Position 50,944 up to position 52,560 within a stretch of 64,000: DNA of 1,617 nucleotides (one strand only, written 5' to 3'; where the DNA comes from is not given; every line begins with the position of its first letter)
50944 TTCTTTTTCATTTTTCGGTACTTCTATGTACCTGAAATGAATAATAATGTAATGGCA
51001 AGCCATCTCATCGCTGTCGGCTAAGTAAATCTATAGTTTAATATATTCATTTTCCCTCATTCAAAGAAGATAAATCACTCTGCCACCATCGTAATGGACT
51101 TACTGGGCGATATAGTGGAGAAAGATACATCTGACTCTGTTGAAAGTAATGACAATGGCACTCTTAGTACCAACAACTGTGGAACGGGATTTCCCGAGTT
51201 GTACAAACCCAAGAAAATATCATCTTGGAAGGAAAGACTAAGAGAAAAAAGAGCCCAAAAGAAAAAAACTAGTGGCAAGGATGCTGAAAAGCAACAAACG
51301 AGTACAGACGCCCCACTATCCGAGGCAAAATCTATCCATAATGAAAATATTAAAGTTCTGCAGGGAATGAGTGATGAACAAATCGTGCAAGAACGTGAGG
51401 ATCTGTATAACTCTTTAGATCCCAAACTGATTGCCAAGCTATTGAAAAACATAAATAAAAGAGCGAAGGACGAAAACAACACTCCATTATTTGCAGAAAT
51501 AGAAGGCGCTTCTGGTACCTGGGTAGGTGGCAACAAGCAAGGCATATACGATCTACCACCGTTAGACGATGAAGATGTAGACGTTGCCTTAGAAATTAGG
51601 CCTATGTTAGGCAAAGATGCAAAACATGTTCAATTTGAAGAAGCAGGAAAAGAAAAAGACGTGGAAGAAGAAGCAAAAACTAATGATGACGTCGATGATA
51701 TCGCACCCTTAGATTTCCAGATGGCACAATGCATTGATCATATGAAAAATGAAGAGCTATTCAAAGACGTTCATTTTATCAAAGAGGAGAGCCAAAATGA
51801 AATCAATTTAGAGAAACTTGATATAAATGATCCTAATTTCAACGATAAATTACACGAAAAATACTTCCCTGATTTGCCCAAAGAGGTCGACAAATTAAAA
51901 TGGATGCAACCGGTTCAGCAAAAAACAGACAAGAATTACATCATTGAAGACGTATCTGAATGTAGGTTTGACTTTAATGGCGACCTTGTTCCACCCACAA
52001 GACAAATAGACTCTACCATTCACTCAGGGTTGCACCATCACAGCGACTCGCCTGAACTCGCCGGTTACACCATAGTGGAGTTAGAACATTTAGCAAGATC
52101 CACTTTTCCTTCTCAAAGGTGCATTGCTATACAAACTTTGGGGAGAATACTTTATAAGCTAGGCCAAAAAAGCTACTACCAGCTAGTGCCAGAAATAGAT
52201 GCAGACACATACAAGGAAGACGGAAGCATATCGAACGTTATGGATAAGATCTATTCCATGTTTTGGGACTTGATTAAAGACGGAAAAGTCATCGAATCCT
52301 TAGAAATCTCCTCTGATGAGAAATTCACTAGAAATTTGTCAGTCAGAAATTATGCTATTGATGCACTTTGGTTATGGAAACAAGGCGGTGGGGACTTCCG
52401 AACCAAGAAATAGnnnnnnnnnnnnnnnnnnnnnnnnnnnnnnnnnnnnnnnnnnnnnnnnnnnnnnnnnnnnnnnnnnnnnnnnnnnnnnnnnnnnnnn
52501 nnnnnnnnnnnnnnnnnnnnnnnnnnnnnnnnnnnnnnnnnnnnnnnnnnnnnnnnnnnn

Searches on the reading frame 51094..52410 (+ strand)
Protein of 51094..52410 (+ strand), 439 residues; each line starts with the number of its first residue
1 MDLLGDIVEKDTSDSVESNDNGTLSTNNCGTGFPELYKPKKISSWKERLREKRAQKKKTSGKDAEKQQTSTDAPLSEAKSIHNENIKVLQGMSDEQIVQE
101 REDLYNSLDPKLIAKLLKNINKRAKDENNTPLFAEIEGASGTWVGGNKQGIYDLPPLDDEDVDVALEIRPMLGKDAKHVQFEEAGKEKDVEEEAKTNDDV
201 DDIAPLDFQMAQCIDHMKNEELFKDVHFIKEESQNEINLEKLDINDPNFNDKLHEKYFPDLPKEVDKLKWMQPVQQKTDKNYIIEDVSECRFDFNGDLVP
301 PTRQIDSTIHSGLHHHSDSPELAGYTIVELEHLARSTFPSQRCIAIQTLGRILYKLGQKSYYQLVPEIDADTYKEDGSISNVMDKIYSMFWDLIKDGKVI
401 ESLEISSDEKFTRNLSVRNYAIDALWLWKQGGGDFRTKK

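Call 13: find_homologous_proteins(query=window:51094-52410:+, max_evalue=1e-20)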
Query window:51094-52410:+ (439 aa): 300 proteins with E <= 1e-20 among 5530 candidates; the best 120 are listed.
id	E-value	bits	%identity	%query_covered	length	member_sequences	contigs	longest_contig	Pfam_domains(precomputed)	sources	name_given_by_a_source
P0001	4.7e-290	980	99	100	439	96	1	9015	PF08620.16,PF08621.16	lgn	-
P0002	3.8e-289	977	98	100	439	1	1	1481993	PF08620.16,PF08621.16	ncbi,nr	ncbi:BCN_G0013980.mRNA.1.CDS.1 [Saccharomyces cerevisiae]|nr:BCN_G0013980.mRNA.1.CDS.1 [Saccharomyce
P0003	8.2e-288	972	98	100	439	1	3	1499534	PF08620.16,PF08621.16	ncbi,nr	ncbi:CEI_1a_G0013440.mRNA.1.CDS.1 [Saccharomyces cerevisiae]|nr:EM14S01-3B_G0047800.mRNA.1.CDS.1 [Sa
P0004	5.9e-287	969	98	100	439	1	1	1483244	PF08620.16,PF08621.16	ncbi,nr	ncbi:XXYS1_4_G0050400.mRNA.1.CDS.1 [Saccharomyces cerevisiae]|nr:XXYS1_4_G0050400.mRNA.1.CDS.1 [Sacc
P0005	2.5e-248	842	85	100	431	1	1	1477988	PF08620.16,PF08621.16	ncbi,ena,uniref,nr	ncbi:Rba50p [Saccharomyces paradoxus]|uniref:Rba50p n=1 Tax=Saccharomyces paradoxus TaxID=27291 RepI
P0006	3.2e-247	839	85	100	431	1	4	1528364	PF08620.16,PF08621.16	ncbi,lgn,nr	ncbi:AHL_G0013700.mRNA.1.CDS.1 [Saccharomyces cerevisiae]|nr:Rba50p [Saccharomyces cerevisiae YJM248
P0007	1.5e-246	836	85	100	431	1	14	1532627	PF08620.16,PF08621.16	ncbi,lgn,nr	ncbi:AVB_G0013430.mRNA.1.CDS.1 [Saccharomyces cerevisiae]|nr:Rba50p [Saccharomyces cerevisiae YJM107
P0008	2.2e-245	833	84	100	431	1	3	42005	PF08620.16,PF08621.16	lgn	-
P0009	2.3e-243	826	84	100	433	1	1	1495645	PF08620.16,PF08621.16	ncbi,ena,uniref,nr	ncbi:hypothetical protein SMKI_04G7180 [Saccharomyces mikatae IFO 1815]|uniref:RNA polymerase II-ass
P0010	1.2e-236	804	81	100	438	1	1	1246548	PF08620.16,PF08621.16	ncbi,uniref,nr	ncbi:rba50p [Saccharomyces arboricola H-6]|uniref:Rba50p n=1 Tax=Saccharomyces arboricola (strain H-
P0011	2.7e-233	793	79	100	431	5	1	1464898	PF08620.16,PF08621.16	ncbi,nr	ncbi:hypothetical protein SKDZ_04G7140 [Saccharomyces kudriavzevii ZP591]|nr:hypothetical protein SK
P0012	4.1e-169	581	81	74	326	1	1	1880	PF08620.16,PF08621.16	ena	-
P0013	2.1e-166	572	100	58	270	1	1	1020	PF08620.16,PF08621.16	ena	-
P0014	1.1e-158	547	59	99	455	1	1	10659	PF08620.16,PF08621.16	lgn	-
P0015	9.5e-158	544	59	100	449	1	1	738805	PF08620.16,PF08621.16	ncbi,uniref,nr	ncbi:hypothetical protein KAFR_0H03710 [Kazachstania africana CBS 2517]|uniref:RNA polymerase II-ass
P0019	2.9e-154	532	57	100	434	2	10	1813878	PF08620.16,PF08621.16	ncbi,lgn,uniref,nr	ncbi:hypothetical protein HG535_0A00380 [Zygotorulaspora mrakii]|uniref:RNA polymerase II-associated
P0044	8.7e-144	498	55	99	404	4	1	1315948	PF08620.16,PF08621.16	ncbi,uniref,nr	ncbi:hypothetical protein HG536_0B00360 [Torulaspora globosa]|uniref:RNA polymerase II-associated pr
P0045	9.2e-144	498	53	99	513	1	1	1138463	PF08620.16,PF08621.16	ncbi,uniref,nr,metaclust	ncbi:Rba50p NDAI_0F04580 [Naumovozyma dairenensis CBS 421]|uniref:RNA polymerase II-associated prote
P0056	4.7e-137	476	53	100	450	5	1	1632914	PF08620.16,PF08621.16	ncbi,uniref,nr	ncbi:Rba50p [Lachancea thermotolerans CBS 6340]|uniref:KLTH0F00858p n=1 Tax=Lachancea thermotolerans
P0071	7.9e-127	442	53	99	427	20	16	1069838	PF08620.16,PF08621.16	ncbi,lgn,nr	ncbi:uncharacterized protein HLK63_H01375 [Nakaseomyces glabratus]|nr:uncharacterized protein GW608_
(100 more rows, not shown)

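Call 14: find_encoding_contigs(protein=P0005, flank=6000, max_places=1)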
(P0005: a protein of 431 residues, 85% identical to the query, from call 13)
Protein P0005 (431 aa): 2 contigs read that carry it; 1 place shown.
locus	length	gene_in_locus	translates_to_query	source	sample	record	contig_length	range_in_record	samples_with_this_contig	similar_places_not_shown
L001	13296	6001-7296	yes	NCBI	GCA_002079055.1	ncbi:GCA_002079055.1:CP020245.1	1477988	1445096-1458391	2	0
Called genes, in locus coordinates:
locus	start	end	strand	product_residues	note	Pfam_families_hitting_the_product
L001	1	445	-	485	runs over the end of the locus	PF01030:Recep_L_domain (faint)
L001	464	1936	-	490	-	PF00069:Pkinase, PF07714:PK_Tyr_Ser-Thr, PF03109:ABC1 (weak)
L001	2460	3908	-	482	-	PF01412:ArfGap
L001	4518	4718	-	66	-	-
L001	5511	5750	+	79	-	PF01679:Pmp3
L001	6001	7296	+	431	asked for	PF08621:RPAP1_N, PF08620:RPAP1_C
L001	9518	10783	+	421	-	-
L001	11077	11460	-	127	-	PF02271:UCR_14kD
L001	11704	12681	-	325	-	PF16269:DUF4922 (weak), PF19327:Ap4A_phos_N, PF16285:DUF4931_N (weak), PF09830:ATP_transf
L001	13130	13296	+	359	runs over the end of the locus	PF03630:Fumble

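Call 15: find_encoding_contigs(protein=P0009, flank=6000, max_places=1)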
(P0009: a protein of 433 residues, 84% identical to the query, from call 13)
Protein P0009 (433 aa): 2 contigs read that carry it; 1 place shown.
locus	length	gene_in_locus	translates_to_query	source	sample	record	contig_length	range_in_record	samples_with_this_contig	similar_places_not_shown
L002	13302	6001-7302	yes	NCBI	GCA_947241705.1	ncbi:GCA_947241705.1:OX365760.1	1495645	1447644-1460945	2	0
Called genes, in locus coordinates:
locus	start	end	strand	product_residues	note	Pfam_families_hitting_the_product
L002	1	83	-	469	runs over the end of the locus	PF01030:Recep_L_domain (weak)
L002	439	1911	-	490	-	PF00069:Pkinase, PF07714:PK_Tyr_Ser-Thr, PF03109:ABC1 (weak)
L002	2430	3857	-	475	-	PF01412:ArfGap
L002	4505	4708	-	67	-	-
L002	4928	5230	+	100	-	-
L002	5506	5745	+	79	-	PF01679:Pmp3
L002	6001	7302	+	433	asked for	PF08621:RPAP1_N, PF08620:RPAP1_C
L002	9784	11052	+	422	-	-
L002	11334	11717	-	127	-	PF02271:UCR_14kD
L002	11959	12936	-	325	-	PF16269:DUF4922 (weak), PF19327:Ap4A_phos_N, PF16285:DUF4931_N (weak), PF09830:ATP_transf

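Call 16: find_encoding_contigs(protein=P0010, flank=6000, max_places=1)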
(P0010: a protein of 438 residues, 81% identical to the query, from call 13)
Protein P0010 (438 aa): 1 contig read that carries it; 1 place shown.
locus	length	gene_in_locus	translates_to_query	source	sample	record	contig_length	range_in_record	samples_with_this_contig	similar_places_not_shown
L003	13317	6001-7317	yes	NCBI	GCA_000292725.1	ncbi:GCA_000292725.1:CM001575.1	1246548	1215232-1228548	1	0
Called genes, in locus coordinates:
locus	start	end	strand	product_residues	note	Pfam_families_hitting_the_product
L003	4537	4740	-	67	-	-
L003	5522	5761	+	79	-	PF01679:Pmp3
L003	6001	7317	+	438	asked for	PF08621:RPAP1_N, PF08620:RPAP1_C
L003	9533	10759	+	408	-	-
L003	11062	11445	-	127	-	PF02271:UCR_14kD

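Call 17: find_encoding_contigs(protein=P0011, flank=6000, max_places=1)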
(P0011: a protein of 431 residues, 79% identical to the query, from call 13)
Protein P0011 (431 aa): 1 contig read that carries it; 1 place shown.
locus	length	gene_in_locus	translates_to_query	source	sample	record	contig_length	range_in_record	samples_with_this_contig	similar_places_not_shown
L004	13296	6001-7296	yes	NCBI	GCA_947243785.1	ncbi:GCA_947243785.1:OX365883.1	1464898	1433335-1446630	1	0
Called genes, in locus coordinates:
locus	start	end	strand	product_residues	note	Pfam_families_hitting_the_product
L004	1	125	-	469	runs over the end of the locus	PF01030:Recep_L_domain (faint)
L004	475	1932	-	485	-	PF00069:Pkinase, PF07714:PK_Tyr_Ser-Thr, PF03109:ABC1 (weak)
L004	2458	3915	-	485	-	PF01412:ArfGap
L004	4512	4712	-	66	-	-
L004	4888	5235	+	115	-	-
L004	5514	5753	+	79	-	PF01679:Pmp3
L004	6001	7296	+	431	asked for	PF08621:RPAP1_N, PF08620:RPAP1_C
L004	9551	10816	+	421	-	-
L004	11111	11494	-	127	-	PF02271:UCR_14kD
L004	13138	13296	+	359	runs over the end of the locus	PF03630:Fumble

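Call 20: find_encoding_contigs(protein=P0015, flank=6000, max_places=1)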
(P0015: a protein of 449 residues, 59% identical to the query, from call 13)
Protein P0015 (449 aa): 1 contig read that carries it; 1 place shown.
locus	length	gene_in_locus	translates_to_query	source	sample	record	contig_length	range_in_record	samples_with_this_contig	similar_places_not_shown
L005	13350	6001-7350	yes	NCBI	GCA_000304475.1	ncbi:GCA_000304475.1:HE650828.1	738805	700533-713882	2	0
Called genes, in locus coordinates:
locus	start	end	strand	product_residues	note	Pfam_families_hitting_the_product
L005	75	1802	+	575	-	PF00118:Cpn60_TCP1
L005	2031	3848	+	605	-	PF04006:Mpp10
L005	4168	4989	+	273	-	-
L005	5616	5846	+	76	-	PF01679:Pmp3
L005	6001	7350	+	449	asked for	PF08621:RPAP1_N, PF08620:RPAP1_C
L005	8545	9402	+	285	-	PF17097:Kre28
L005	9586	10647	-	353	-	PF03630:Fumble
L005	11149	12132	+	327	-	PF16269:DUF4922 (weak), PF19327:Ap4A_phos_N, PF16285:DUF4931_N (weak), PF09830:ATP_transf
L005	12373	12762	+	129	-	PF02271:UCR_14kD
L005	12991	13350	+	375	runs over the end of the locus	PF01063:Aminotran_4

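Call 21: find_encoding_contigs(protein=P0045, flank=6000, max_places=1)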
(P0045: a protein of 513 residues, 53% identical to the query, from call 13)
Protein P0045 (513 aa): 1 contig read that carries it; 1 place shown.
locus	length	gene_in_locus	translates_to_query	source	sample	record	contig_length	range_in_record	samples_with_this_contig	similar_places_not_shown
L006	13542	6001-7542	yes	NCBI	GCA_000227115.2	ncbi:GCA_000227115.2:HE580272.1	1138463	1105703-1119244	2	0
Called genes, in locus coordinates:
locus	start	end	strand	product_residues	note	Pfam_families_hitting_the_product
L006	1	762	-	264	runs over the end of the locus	PF00674:DUP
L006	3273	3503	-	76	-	-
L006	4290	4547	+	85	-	PF01679:Pmp3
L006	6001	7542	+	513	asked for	PF08621:RPAP1_N, PF08620:RPAP1_C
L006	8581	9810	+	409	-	PF17097:Kre28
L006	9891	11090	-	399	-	PF03630:Fumble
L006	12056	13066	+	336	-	PF19327:Ap4A_phos_N, PF16285:DUF4931_N (weak), PF09830:ATP_transf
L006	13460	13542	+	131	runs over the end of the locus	PF02271:UCR_14kD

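Call 22: find_encoding_contigs(protein=P0071, flank=6000, max_places=1)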
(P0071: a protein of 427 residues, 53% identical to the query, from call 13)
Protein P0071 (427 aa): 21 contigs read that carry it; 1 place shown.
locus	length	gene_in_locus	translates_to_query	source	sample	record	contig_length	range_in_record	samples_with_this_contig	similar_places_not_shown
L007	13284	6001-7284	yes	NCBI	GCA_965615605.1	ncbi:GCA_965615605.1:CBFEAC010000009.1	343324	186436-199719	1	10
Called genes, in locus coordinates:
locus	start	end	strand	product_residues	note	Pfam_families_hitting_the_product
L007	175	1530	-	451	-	PF01030:Recep_L_domain (weak)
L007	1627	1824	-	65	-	-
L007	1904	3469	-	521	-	PF00069:Pkinase, PF03109:ABC1 (faint), PF07714:PK_Tyr_Ser-Thr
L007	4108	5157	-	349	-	PF01412:ArfGap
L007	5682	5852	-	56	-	-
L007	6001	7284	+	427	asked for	PF08621:RPAP1_N, PF08620:RPAP1_C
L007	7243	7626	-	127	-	-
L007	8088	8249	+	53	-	-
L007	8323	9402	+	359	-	PF17097:Kre28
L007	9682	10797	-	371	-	PF03630:Fumble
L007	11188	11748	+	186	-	PF00160:Pro_isomerase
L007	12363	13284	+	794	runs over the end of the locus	PF00172:Zn_clus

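Call 23: find_encoding_contigs(protein=P0044, flank=6000, max_places=1)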
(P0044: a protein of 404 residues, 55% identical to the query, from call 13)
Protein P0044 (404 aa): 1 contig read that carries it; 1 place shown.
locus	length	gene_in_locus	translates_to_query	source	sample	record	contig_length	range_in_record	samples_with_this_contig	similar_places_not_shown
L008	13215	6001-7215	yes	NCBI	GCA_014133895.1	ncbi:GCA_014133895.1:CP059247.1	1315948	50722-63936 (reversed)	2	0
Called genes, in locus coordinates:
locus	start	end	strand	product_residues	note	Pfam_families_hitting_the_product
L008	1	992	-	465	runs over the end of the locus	PF00069:Pkinase, PF03109:ABC1 (faint), PF07714:PK_Tyr_Ser-Thr, PF14531:Kinase-like (faint)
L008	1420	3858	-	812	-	PF01412:ArfGap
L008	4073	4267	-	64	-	-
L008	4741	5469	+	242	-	PF01177:Asp_Glu_race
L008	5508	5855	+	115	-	PF01679:Pmp3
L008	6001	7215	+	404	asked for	PF08621:RPAP1_N, PF08620:RPAP1_C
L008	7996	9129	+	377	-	PF17097:Kre28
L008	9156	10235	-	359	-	PF03630:Fumble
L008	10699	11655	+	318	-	PF19327:Ap4A_phos_N, PF16269:DUF4922 (weak), PF09830:ATP_transf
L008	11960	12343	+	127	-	PF02271:UCR_14kD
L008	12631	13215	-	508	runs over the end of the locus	-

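Call 28: search_protein_families(library=pfam, proteins=[L008:4741-5466:+, L005:4168-4986:+], max_evalue=1)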
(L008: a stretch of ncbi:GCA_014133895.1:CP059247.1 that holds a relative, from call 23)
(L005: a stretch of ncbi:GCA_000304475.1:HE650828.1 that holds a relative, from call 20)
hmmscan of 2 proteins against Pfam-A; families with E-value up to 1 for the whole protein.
L008:4741-5466:+ (242 aa): 2 families
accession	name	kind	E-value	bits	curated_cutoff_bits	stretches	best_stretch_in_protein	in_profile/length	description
PF01177.27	Asp_Glu_race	-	2.9e-30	106.1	31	1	5-230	1-210/211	Asp/Glu/Hydantoin racemase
PF25017.1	zf-C2HC_3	-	0.072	13.5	24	1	55-77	21-43/47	C2HC zinc finger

L005:4168-4986:+ (273 aa): 0 families

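Call 43: find_encoding_contigs(protein=P0019, flank=6000, max_places=1)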
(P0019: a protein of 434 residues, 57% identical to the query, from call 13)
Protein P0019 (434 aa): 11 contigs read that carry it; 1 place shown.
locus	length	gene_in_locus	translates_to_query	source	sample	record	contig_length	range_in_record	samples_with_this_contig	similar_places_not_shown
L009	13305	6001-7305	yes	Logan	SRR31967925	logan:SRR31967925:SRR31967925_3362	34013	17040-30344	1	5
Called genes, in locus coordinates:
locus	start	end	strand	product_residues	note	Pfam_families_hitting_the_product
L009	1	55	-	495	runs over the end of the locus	PF14531:Kinase-like (faint), PF00069:Pkinase, PF07714:PK_Tyr_Ser-Thr, PF03109:ABC1 (weak)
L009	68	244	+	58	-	-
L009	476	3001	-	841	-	PF00169:PH (faint), PF01412:ArfGap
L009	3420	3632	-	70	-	-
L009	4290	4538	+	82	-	-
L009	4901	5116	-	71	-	-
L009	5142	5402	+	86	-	PF01177:Asp_Glu_race (weak)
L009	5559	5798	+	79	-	PF01679:Pmp3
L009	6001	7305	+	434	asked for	PF08621:RPAP1_N, PF08620:RPAP1_C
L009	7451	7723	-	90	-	-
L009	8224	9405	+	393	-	PF17097:Kre28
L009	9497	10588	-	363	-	PF03630:Fumble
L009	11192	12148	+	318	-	PF19327:Ap4A_phos_N, PF09830:ATP_transf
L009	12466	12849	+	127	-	PF02271:UCR_14kD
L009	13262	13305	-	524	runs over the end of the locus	-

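Call 44: find_encoding_contigs(protein=P0056, flank=6000, max_places=1)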
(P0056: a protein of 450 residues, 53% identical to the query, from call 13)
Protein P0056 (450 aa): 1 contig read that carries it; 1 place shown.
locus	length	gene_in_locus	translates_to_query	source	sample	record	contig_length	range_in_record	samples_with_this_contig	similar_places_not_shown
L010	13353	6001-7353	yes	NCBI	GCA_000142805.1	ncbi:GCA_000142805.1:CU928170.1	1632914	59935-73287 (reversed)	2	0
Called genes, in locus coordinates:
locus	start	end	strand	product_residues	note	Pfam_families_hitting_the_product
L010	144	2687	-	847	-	PF00169:PH, PF01412:ArfGap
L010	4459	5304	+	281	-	PF01177:Asp_Glu_race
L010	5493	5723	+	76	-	PF01679:Pmp3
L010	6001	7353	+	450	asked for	PF08621:RPAP1_N, PF08620:RPAP1_C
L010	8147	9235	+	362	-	PF17097:Kre28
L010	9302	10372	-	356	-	PF03630:Fumble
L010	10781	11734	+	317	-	PF16269:DUF4922, PF19327:Ap4A_phos_N, PF09830:ATP_transf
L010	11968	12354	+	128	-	PF02271:UCR_14kD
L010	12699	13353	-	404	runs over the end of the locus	-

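Call 46: find_homologous_proteins(query=L010:4459-5301:+, max_evalue=0.00001)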
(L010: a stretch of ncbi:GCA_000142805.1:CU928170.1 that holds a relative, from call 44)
Query L010:4459-5301:+ (281 aa): 36 proteins with E <= 0.00001 among 8000 candidates.
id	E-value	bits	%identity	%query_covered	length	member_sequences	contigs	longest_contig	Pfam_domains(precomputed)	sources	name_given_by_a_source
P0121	6.1e-178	607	100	100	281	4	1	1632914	PF01177.28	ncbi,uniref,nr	ncbi:Dcg1p [Lachancea thermotolerans CBS 6340]|uniref:KLTH0F00902p n=1 Tax=Lachancea thermotolerans 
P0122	1.2e-157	541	88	100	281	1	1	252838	PF01177.28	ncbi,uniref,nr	ncbi:LAQU0S15e00584g1_1 [Lachancea quebecensis]|uniref:LAQU0S15e00584g1_1 n=1 Tax=Lachancea quebecen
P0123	1.5e-114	400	68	97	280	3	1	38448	PF01177.28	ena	-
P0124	2.0e-107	376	68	91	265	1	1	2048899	PF01177.28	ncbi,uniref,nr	ncbi:LAME_0G00694g1_1 [Lachancea meyersii CBS 8951]|uniref:LAME_0G00694g1_1 n=1 Tax=Lachancea meyers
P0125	5.4e-107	375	64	96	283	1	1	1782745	PF01177.28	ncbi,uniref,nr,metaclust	ncbi:LANO_0G00738g1_1 [Lachancea nothofagi CBS 11611]|uniref:LANO_0G00738g1_1 n=1 Tax=Lachancea noth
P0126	2.2e-106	373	66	91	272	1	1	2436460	PF01177.28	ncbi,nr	ncbi:LAFA_0G00716g1_1 [Lachancea sp. 'fantastica']|nr:LAFA_0G00716g1_1 [Lachancea sp. 'fantastica']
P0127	7.4e-105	368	66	94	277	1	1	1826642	PF01177.28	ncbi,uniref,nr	ncbi:LADA_0H00716g1_1 [Lachancea dasiensis]|uniref:LADA_0H00716g1_1 n=1 Tax=Lachancea dasiensis TaxI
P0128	3.3e-103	363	65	91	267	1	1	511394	PF01177.28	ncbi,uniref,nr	ncbi:Dcg1p LALA0_S11e00540g [Lachancea lanzarotensis]|uniref:LALA0S11e00540g1_1 n=1 Tax=Lachancea la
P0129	1.2e-68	249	52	92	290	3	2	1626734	PF01177.28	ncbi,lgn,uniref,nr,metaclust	ncbi:LAFE_0G00782g1_1 [Lachancea fermentati]|uniref:LAFE_0G00782g1_1 n=1 Tax=Lachancea fermentati Ta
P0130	3.8e-56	208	47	94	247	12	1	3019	PF01177.28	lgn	-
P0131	1.7e-47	180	45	91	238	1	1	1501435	PF01177.28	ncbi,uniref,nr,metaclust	ncbi:LAMI_0F00738g1_1 [Lachancea mirantina]|uniref:LAMI_0F00738g1_1 n=1 Tax=Lachancea mirantina TaxI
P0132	4.1e-40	156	40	90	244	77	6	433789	PF01177.28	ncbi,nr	ncbi:BAH_G0028650.mRNA.1.CDS.1 [Saccharomyces cerevisiae]|nr:SX2_G0054220.mRNA.1.CDS.1 [Saccharomyce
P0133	6.5e-40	155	39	89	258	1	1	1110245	PF01177.28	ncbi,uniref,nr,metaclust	ncbi:Dcg1p Ecym_1027 [Eremothecium cymbalariae DBVPG|uniref:Asp/Glu/hydantoin racemase n=1 Tax=Eremo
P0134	1.3e-38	151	38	90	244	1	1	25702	PF01177.28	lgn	-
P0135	2.3e-38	150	38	81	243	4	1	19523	PF01177.28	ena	-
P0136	3.3e-38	150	39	89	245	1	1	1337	PF01177.28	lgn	-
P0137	1.2e-37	148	38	88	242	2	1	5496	PF01177.28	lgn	-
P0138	1.4e-37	147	36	93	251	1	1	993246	PF01177.28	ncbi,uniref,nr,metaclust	ncbi:Dcg1p KNAG_0D03100 [Huiozyma naganishii CBS 8797]|uniref:Protein DCG1 n=1 Tax=Huiozyma naganish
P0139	1.6e-37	147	40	88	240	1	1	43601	PF01177.28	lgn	-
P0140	2.8e-37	147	39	80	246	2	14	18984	PF01177.28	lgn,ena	-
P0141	5.3e-37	146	37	90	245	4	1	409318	PF01177.28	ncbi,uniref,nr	ncbi:hypothetical protein SUVZ_09G1870 [Saccharomyces uvarum]|uniref:Protein DCG1 n=1 Tax=Saccharomy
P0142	1.2e-36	144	36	91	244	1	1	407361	PF01177.28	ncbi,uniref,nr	ncbi:dcg1p [Saccharomyces arboricola H-6]|uniref:Dcg1p n=1 Tax=Saccharomyces arboricola (strain H-6 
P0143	1.3e-35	141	37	90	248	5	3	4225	PF01177.28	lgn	-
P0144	5.6e-35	139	36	90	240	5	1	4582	PF01177.28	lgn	-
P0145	8.2e-35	138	37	90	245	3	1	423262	PF01177.28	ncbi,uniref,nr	ncbi:hypothetical protein SEUBUCD650_0I02010 [Saccharomyces eubayanus]|uniref:DCG1-like protein n=1 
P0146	8.4e-35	138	38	90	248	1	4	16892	PF01177.28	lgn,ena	-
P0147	1.6e-34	137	37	90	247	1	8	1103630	PF01177.28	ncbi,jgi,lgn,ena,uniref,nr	ncbi:similar to Saccharomyces cerevisiae YIR030C DCG1 Protein of unknown function, expression is sen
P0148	2.3e-34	137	36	89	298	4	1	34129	PF01177.28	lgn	-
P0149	5.5e-34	136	38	89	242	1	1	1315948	PF01177.28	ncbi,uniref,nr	ncbi:hypothetical protein HG536_0B00380 [Torulaspora globosa]|uniref:Asp/Glu/hydantoin racemase n=1 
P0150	1.3e-32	131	40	89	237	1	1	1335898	PF01177.28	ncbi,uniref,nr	ncbi:hypothetical protein HG537_0B00400 [Torulaspora globosa]|uniref:Asp/Glu/hydantoin racemase n=1 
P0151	3.4e-32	130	35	91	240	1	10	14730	PF01177.28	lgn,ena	-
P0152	5.8e-32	129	40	70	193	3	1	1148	PF01177.28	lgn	-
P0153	4.1e-31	126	41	74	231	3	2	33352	PF01177.28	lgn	-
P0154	1.5e-13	69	30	88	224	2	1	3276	PF01177.28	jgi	jgi:Asp/Glu/hydantoin racemase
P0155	3.0e-9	55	30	78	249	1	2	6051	PF01177.28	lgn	-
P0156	9.8e-6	43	32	84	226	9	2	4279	PF01177.28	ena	-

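Call 50: find_encoding_contigs(protein=P0132, flank=4000, max_places=1)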
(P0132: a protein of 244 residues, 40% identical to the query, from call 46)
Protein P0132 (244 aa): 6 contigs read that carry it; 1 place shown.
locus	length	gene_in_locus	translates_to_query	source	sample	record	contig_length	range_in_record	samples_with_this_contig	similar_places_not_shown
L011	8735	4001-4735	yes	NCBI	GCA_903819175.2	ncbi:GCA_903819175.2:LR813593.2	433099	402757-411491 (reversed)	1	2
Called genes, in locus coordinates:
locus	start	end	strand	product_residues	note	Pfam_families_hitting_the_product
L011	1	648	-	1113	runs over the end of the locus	PF25603:SPT23_MGA2_DBD, PF01833:TIG, PF00023:Ank (faint), PF12796:Ank_2, PF13606:Ank_3 (faint), PF13857:Ank_5 (faint), PF13637:Ank_4 (weak)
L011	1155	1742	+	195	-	PF04115:Ureidogly_lyase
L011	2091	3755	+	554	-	PF20656:MS_N, PF01274:MS_TIM-barrel, PF20659:MS_C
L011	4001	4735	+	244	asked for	PF01177:Asp_Glu_race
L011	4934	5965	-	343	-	PF03561:Allantoicase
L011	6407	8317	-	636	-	PF02133:Transp_cyt_pur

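Call 54: find_encoding_contigs(protein=P0133, flank=6000, max_places=1)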
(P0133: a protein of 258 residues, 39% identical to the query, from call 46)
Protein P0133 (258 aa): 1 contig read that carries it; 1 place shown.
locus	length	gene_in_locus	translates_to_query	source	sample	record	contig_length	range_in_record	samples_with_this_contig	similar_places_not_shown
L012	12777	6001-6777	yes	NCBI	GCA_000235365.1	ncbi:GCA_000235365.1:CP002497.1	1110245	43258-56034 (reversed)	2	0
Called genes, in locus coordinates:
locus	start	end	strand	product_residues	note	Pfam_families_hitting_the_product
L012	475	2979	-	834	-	PF00169:PH, PF01412:ArfGap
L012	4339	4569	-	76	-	-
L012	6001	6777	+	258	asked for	PF01177:Asp_Glu_race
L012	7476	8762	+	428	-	PF08621:RPAP1_N, PF08620:RPAP1_C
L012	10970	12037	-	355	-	PF03630:Fumble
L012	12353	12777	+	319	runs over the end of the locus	PF19327:Ap4A_phos_N, PF16269:DUF4922 (weak), PF09830:ATP_transf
